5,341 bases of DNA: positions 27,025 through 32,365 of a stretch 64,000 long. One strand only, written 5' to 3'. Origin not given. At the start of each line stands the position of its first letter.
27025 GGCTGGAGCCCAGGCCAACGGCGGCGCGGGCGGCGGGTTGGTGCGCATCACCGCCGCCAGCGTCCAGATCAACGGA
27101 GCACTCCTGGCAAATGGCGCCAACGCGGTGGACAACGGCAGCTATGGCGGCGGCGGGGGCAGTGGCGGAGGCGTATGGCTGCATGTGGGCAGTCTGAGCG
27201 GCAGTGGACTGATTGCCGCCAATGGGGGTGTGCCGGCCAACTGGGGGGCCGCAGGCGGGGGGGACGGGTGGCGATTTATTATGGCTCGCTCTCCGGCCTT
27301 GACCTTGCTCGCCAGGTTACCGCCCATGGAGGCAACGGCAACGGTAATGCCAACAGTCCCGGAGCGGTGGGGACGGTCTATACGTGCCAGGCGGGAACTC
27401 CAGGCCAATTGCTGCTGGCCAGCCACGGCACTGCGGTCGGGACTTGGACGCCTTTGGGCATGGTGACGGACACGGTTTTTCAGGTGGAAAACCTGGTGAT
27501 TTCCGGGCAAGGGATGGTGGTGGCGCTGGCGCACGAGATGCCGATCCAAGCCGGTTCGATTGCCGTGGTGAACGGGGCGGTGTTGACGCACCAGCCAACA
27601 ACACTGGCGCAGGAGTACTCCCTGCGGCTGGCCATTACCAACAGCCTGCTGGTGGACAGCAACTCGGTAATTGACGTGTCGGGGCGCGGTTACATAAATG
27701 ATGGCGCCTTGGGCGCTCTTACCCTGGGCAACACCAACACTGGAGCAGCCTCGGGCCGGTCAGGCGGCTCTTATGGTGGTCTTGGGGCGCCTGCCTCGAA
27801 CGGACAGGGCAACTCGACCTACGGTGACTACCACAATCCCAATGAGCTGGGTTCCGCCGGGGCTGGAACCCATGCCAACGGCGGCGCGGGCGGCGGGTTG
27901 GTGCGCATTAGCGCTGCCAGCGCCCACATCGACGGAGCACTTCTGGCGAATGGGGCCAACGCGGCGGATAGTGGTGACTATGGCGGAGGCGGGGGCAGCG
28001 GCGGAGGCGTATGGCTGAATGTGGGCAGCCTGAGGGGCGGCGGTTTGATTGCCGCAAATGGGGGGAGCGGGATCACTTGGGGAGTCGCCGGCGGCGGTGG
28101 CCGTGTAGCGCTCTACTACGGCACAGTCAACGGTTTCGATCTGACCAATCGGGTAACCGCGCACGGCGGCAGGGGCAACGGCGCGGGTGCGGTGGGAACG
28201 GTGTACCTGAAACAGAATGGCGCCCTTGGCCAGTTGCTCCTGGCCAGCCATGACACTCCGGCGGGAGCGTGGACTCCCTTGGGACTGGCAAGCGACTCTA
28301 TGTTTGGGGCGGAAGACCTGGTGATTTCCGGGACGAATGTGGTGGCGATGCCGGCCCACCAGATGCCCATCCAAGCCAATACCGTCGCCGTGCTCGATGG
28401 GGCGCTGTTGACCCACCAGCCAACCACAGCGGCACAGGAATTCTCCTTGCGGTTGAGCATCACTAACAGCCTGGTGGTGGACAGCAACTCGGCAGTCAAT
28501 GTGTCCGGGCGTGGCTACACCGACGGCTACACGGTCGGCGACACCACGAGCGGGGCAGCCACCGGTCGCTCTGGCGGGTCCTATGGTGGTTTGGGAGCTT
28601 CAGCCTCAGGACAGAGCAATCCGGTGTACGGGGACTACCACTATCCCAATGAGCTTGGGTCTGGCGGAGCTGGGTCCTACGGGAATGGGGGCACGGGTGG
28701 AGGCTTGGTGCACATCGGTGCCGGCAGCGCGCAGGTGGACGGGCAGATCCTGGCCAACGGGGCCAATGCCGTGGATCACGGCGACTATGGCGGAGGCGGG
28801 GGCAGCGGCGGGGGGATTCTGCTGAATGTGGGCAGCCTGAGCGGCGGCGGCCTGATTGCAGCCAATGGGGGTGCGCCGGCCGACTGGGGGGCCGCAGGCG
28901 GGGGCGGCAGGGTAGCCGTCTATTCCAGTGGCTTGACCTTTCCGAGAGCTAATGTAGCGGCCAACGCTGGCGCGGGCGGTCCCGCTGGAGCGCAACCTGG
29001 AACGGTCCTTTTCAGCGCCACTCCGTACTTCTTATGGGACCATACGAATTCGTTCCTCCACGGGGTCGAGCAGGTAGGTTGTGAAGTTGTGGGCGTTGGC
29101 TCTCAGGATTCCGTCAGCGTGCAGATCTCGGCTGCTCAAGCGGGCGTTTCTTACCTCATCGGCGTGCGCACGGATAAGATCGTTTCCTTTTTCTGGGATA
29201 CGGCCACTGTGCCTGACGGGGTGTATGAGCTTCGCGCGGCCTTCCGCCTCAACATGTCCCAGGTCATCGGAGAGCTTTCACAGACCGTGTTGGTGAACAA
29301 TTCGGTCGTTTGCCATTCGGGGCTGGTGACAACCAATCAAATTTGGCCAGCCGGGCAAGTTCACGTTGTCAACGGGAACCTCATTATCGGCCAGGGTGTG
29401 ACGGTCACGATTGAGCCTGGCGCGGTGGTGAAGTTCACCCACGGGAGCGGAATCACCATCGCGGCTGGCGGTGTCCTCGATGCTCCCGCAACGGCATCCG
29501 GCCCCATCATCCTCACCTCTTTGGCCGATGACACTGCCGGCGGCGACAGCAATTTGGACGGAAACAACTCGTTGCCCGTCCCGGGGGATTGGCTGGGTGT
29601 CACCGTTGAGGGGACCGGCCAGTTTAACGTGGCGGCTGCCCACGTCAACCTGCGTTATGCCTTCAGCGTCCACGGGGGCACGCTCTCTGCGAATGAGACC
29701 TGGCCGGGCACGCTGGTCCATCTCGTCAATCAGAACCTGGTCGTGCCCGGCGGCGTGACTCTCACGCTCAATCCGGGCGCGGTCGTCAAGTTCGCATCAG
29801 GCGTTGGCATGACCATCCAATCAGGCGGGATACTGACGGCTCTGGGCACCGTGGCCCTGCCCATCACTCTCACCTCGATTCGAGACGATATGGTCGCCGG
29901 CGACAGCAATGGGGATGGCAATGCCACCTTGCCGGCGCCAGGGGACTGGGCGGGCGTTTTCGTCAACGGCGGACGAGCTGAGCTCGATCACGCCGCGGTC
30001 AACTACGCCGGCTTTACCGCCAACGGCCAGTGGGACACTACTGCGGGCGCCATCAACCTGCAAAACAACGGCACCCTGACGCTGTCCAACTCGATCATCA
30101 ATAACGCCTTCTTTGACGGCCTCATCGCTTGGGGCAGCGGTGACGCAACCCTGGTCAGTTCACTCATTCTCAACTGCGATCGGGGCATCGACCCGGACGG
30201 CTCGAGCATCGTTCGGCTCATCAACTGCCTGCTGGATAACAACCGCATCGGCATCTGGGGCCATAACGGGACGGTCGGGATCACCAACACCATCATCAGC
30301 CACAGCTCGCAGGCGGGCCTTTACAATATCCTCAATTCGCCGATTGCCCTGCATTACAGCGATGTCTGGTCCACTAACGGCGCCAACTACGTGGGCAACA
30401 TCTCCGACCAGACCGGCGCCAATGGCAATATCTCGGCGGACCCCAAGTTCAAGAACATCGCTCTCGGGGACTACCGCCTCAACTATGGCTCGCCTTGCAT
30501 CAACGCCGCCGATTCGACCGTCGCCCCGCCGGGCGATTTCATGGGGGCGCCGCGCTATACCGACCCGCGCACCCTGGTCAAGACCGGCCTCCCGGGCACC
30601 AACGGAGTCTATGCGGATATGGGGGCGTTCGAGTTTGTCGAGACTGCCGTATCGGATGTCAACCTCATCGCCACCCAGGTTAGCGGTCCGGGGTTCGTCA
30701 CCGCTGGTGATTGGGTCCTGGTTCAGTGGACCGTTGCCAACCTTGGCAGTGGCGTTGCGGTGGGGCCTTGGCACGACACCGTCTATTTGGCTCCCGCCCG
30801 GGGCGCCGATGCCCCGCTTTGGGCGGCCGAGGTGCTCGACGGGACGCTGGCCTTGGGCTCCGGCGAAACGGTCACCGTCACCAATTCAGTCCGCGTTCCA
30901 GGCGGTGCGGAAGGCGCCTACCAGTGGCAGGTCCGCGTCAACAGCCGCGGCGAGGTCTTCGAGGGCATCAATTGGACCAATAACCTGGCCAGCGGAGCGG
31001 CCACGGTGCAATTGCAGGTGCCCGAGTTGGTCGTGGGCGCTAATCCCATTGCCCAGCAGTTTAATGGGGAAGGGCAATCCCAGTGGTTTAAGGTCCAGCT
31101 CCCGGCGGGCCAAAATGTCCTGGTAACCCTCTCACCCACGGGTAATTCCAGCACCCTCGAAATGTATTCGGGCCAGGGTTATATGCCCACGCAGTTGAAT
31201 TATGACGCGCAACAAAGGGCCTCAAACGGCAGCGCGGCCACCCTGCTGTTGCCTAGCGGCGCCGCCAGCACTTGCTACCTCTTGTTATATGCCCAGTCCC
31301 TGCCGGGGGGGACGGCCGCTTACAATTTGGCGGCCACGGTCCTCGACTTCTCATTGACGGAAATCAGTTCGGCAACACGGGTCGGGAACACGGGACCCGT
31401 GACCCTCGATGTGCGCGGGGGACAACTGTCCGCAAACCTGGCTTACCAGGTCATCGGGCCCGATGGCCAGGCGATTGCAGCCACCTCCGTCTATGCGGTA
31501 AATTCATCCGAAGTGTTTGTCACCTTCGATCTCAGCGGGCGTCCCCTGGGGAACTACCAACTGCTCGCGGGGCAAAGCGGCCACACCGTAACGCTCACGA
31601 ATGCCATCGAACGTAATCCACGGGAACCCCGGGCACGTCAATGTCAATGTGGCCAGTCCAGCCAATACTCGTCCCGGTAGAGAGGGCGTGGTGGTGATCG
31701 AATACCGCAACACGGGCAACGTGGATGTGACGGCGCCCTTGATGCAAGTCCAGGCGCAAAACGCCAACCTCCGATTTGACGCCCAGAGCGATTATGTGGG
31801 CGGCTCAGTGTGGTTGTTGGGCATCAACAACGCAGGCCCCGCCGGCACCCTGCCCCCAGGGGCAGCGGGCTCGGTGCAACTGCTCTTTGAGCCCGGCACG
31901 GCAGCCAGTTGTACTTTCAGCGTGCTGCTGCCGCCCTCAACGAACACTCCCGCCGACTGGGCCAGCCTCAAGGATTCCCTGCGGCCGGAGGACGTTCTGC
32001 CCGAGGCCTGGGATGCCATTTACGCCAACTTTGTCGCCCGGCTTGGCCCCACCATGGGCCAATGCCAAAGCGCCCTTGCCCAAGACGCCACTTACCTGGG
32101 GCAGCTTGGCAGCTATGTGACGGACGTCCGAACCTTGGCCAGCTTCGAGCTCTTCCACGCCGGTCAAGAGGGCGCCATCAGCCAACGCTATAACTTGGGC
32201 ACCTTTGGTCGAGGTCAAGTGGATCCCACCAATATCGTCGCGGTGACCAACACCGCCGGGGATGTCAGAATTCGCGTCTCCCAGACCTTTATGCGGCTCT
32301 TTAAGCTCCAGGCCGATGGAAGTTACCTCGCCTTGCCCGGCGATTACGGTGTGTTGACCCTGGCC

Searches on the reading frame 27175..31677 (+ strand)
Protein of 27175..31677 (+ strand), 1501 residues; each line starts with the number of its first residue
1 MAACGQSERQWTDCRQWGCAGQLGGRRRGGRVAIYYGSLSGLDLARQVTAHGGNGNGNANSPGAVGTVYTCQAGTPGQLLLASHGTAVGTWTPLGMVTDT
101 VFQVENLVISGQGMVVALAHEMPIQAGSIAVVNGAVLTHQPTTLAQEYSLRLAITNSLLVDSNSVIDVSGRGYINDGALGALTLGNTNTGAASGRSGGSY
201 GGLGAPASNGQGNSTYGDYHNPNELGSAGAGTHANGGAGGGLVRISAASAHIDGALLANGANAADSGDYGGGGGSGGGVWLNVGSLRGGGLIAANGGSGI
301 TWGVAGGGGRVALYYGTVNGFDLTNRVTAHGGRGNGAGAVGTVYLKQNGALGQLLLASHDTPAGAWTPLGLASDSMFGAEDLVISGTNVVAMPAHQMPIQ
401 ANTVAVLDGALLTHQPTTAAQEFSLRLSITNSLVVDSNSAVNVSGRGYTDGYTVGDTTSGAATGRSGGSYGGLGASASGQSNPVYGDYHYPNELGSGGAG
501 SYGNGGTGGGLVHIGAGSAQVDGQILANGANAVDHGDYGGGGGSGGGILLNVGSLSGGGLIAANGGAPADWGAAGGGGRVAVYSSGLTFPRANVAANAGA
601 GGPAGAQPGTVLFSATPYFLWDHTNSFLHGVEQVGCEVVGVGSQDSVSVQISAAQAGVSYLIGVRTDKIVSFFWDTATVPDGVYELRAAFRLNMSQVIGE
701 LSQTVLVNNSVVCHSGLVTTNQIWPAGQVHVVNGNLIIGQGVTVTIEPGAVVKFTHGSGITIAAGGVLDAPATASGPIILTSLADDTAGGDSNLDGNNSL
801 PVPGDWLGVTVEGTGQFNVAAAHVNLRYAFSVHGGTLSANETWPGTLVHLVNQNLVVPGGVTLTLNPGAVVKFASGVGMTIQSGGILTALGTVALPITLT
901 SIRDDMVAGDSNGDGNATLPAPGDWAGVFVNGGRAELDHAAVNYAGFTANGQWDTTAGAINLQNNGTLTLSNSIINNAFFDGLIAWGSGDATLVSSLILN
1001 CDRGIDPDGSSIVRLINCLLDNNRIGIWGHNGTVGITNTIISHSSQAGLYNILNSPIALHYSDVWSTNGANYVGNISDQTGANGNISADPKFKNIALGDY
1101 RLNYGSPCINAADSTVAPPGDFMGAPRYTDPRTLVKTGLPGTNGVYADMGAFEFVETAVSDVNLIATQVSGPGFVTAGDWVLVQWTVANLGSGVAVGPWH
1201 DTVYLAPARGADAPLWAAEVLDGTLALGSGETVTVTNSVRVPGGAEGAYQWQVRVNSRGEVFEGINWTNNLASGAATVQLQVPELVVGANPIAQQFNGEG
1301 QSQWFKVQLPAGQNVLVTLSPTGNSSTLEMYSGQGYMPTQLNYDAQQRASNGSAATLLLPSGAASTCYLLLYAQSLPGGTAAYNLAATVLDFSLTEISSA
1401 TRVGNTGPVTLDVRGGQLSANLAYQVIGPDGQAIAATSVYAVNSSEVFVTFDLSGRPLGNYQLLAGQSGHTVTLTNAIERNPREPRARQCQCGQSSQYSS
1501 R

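Call 5: search_protein_families(library=pfam, proteins=[window:27175-31677:+], max_evalue=0.01)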
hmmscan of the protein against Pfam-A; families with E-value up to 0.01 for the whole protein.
window:27175-31677:+ (1501 aa): 1 family
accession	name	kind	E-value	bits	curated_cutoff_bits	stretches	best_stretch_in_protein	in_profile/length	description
PF17161.10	DUF5123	-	0.0093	17.5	35.1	0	1030-1106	23-102/113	Domain of unknown function (DUF5123)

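Call 6: search_protein_families(library=ncbifam, proteins=[window:27175-31677:+], max_evalue=0.01)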
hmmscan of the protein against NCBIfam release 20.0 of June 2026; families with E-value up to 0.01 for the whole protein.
window:27175-31677:+ (1501 aa): 1 family
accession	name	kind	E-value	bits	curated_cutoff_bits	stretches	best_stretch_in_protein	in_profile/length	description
NF041518.1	choice_anch_Q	domain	1.3e-05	25.3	25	1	1100-1154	17-57/58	choice-of-anchor Q domain-containing protein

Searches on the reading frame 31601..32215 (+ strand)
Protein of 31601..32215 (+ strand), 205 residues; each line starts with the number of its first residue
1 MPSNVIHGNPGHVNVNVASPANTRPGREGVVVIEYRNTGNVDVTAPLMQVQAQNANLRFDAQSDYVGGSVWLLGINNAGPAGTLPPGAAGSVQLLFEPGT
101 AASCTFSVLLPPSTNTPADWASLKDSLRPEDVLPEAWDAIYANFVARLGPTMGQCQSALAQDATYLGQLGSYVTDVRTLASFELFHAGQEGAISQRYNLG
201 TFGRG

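Call 78: search_protein_families(library=pfam, proteins=[window:31601-32215:+], max_evalue=1)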
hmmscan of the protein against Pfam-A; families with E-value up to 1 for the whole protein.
window:31601-32215:+ (205 aa): 0 families
